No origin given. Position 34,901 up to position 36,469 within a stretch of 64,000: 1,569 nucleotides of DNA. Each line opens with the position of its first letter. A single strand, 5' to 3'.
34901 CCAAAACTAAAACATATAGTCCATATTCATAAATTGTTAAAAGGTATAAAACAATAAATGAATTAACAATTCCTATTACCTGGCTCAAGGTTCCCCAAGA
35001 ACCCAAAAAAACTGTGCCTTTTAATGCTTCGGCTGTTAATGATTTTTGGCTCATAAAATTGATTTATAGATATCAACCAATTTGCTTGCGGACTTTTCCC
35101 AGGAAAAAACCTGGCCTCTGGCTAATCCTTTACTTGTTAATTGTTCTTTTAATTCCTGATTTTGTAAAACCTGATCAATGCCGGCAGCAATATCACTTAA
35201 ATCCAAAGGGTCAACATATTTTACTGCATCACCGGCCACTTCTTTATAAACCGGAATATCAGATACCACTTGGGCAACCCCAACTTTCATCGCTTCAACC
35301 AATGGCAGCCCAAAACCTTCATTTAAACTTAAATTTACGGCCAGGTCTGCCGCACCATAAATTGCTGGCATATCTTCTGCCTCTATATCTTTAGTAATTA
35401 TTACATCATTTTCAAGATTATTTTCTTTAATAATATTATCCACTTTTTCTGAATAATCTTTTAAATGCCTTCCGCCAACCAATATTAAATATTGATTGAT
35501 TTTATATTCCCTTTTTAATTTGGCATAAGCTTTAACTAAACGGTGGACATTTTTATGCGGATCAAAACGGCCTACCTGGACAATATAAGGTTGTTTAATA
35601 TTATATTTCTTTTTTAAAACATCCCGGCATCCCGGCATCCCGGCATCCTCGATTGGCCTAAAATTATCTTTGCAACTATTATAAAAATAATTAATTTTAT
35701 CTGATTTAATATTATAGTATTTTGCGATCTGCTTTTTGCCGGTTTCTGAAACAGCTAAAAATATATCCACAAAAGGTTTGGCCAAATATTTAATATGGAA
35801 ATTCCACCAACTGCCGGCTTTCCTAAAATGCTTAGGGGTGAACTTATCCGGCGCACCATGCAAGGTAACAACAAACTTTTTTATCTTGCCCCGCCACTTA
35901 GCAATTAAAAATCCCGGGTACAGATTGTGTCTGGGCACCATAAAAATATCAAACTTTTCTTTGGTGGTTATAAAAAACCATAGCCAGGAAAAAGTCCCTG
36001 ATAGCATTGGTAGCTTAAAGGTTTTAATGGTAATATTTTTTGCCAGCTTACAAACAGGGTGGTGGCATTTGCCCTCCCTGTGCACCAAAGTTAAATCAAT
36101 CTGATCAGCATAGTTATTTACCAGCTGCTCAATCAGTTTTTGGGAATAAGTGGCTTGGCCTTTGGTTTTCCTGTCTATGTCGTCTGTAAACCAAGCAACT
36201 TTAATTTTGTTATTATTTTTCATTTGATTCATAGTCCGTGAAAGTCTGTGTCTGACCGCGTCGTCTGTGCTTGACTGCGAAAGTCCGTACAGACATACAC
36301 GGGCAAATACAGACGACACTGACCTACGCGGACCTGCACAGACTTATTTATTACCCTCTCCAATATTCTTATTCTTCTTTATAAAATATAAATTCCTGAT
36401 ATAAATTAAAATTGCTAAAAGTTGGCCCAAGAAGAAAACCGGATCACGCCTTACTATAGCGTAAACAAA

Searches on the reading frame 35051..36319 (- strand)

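Call 11: search_protein_families(library=pfam, proteins=[window:35051-36319:-], max_evalue=0.001)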
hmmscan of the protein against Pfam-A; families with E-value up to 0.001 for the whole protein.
window:35051-36319:- (422 aa): 5 families
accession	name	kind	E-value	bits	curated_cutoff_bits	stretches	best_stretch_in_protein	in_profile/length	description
PF00534.26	Glycos_transf_1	-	2.7e-34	118.6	26.4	1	236-398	6-169/172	Glycosyl transferases group 1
PF13692.12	Glyco_trans_1_4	-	1.1e-21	78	27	1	244-387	2-142/142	Glycosyl transferases group 1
PF13439.12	Glyco_transf_4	-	6.5e-10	39.7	28.5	1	60-214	9-164/170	Glycosyltransferase Family 4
PF20706.3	GT4-conflict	-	1e-05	25.2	26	1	241-353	195-311/385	Family 4 Glycosyltransferase in conflict systems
PF13524.12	Glyco_trans_1_2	-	0.00035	21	25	1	292-401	27-128/144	Glycosyl transferase-like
